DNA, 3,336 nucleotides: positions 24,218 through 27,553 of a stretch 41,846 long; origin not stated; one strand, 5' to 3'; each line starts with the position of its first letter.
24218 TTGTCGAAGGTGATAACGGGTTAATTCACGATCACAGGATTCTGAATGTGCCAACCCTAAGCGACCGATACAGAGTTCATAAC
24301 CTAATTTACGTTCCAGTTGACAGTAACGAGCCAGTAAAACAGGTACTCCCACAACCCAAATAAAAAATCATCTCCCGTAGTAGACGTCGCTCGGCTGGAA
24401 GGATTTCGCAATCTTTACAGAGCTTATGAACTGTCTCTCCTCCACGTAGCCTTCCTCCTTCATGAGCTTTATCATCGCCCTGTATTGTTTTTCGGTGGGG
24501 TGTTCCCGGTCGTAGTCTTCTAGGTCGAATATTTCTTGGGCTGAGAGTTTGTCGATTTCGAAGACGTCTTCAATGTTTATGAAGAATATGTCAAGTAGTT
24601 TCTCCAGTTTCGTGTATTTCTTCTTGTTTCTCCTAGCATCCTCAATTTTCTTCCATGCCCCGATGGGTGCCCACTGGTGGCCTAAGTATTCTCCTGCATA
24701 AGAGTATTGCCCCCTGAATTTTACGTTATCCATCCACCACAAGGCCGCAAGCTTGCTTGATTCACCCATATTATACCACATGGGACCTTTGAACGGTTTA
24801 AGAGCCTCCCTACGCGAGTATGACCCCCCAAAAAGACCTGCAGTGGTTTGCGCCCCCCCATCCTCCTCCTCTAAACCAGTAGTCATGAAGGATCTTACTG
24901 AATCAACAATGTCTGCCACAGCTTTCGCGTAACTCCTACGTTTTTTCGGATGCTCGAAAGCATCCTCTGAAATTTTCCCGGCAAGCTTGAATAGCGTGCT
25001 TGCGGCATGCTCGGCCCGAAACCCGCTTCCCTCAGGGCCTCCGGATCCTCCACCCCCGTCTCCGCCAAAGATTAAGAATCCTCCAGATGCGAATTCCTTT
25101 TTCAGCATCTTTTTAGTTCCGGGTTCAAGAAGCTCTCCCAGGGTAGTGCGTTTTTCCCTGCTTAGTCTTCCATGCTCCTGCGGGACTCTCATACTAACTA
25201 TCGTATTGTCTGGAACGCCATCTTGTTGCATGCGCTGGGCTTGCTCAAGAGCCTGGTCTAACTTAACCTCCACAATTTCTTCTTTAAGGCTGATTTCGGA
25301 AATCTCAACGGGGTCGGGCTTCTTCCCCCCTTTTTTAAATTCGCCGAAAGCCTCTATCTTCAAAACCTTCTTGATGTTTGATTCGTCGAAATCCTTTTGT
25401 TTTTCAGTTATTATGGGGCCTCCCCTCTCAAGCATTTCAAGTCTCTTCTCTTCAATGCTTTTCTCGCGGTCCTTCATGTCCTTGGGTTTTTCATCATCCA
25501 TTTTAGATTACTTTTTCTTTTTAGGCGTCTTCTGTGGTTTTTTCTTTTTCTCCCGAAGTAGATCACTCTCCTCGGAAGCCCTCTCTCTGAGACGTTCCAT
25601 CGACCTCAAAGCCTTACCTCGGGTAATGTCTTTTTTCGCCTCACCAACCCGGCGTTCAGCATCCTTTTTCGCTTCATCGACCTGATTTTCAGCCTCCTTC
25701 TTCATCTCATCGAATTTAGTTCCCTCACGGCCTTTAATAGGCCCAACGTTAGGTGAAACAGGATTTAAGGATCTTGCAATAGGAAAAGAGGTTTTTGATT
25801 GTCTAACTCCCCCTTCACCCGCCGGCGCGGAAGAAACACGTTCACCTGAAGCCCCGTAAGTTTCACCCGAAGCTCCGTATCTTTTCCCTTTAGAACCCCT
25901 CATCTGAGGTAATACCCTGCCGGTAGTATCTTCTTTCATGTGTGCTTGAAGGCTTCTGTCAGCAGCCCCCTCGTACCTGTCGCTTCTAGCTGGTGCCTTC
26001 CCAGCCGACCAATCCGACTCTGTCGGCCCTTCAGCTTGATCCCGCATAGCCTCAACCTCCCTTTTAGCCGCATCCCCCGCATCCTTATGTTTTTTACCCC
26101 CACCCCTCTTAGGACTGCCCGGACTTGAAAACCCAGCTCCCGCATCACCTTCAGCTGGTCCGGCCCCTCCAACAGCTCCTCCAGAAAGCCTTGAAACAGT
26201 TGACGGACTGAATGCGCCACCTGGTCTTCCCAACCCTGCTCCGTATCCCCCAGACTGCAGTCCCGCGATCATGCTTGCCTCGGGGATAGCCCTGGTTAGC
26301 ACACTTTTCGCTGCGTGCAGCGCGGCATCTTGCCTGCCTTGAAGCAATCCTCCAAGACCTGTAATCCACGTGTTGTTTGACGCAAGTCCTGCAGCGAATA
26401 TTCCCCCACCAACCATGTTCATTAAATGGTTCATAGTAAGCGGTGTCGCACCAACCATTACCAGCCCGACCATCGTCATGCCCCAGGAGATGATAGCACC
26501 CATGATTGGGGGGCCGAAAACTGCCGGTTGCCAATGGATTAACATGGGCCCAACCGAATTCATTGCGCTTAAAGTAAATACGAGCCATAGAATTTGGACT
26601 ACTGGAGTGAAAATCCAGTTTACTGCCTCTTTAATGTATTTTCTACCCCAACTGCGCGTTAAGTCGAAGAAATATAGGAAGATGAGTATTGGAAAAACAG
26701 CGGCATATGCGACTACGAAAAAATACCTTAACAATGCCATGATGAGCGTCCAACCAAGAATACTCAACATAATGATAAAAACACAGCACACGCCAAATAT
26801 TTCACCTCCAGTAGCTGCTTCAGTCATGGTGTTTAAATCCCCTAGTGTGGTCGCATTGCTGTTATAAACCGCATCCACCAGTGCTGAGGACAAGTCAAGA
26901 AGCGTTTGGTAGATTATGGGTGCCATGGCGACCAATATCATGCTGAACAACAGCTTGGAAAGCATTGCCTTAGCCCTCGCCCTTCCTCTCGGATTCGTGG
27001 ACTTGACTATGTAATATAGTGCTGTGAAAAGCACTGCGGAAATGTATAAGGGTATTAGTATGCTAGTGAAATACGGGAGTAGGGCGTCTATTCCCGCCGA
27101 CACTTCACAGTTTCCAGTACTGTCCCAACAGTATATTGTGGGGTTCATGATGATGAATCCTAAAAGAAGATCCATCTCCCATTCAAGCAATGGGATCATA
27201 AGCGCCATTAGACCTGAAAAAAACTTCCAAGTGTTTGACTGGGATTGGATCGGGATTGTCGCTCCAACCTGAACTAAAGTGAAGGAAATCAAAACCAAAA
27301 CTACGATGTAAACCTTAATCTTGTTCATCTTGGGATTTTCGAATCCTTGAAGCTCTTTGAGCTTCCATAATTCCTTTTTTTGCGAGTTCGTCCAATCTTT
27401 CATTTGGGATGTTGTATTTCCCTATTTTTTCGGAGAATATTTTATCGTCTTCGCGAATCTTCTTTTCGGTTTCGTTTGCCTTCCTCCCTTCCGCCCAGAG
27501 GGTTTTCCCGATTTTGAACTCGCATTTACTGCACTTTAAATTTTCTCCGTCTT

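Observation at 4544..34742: Five paralogous copies of one VirB2-like helix-loop-helix module in a single locus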

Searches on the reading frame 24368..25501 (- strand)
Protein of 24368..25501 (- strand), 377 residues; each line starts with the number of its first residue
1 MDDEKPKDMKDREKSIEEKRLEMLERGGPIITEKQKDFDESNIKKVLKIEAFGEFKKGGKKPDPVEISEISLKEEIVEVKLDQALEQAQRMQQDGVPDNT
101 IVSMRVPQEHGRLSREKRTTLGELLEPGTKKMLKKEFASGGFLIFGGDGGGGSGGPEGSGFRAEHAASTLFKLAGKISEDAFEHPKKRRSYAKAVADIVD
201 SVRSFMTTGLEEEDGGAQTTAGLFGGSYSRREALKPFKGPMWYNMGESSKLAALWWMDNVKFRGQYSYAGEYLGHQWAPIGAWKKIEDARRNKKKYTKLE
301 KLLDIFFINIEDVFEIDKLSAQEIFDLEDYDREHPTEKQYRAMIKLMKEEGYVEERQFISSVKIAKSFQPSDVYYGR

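Call 8: search_protein_families(library=pfam, proteins=[window:24368-25501:-], max_evalue=0.1)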
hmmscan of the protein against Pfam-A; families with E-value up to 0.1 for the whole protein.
window:24368-25501:- (377 aa): 0 families

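Call 23: search_protein_families(library=ncbifam, proteins=[window:24368-25501:-], max_evalue=0.01)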
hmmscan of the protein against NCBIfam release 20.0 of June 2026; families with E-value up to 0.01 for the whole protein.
window:24368-25501:- (377 aa): 0 families

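Call 53: search_protein_families(library=pfam, proteins=[window:24368-25501:-], max_evalue=1)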
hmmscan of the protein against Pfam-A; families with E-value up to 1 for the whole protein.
window:24368-25501:- (377 aa): 0 families
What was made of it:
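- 24368..25501 (-): o377: conserved soluble protein of unknown function. It has no Pfam or NCBIfam hit (calls 8, 23, 53).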

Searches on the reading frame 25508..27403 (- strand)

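Call 8: search_protein_families(library=pfam, proteins=[window:25508-27403:-], max_evalue=0.1)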
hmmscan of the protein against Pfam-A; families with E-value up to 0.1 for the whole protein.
window:25508-27403:- (631 aa): 0 families

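Call 23: search_protein_families(library=ncbifam, proteins=[window:25508-27403:-], max_evalue=0.01)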
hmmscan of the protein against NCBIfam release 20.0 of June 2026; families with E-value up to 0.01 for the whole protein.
window:25508-27403:- (631 aa): 0 families

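Call 53: search_protein_families(library=pfam, proteins=[window:25508-27403:-], max_evalue=1)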
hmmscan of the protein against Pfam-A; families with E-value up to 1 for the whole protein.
window:25508-27403:- (631 aa): 1 family
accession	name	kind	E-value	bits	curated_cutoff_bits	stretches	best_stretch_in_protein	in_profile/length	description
PF18895.5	T4SS_pilin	-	0.13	12.8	26.6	1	112-167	16-70/71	Type IV secretion system pilin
